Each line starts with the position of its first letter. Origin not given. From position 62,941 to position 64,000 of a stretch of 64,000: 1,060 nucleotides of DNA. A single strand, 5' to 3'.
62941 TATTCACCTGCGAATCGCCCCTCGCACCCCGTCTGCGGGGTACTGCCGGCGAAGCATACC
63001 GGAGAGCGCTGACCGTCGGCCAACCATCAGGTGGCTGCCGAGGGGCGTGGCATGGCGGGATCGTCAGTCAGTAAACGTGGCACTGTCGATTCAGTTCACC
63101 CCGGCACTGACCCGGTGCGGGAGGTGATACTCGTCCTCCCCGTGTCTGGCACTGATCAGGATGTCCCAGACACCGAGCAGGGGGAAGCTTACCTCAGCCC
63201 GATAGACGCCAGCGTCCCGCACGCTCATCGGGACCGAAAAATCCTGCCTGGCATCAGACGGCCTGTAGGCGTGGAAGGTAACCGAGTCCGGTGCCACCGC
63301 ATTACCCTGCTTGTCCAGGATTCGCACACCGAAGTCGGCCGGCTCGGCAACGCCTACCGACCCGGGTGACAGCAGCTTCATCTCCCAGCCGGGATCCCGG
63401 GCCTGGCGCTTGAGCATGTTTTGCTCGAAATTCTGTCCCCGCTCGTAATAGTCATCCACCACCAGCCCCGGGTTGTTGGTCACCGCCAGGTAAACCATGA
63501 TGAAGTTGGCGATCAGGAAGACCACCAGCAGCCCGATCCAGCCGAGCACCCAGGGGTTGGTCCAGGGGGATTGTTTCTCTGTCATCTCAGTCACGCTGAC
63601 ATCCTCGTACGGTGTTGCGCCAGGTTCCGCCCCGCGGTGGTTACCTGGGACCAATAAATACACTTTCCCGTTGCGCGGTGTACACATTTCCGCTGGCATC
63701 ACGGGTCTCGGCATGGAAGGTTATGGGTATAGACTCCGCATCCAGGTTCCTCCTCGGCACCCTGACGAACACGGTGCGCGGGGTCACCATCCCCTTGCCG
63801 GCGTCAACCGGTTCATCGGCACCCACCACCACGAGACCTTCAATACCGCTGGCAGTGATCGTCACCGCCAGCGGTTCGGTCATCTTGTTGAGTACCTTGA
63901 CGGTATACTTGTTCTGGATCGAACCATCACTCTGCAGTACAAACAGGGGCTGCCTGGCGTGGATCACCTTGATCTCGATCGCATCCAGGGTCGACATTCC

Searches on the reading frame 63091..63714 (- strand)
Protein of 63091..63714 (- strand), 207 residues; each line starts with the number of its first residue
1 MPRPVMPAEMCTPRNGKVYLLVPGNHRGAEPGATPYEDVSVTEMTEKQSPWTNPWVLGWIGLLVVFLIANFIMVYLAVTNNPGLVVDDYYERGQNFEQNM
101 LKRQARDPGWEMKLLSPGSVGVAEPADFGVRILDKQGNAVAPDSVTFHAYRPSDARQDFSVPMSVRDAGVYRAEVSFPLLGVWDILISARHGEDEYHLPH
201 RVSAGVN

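Call 63: search_protein_families(library=pfam, proteins=[window:63091-63714:-], max_evalue=0.001)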
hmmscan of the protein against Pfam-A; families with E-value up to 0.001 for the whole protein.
window:63091-63714:- (207 aa): 2 families
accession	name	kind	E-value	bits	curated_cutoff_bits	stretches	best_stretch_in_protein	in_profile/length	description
PF05751.16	FixH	-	2.8e-29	102.5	23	1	54-201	5-148/150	FixH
PF13115.11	YtkA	-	7e-07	30.2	25.9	1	109-185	6-82/85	YtkA-like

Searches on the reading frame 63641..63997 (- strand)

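Call 63: search_protein_families(library=pfam, proteins=[window:63641-63997:-], max_evalue=0.001)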
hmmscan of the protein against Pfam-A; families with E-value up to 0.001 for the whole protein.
window:63641-63997:- (118 aa): 1 family
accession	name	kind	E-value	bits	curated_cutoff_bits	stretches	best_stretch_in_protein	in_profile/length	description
PF11614.14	FixG_C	-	3.5e-27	95.4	25.6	1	2-117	6-119/119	IG-like fold at C-terminal of FixG, putative oxidoreductase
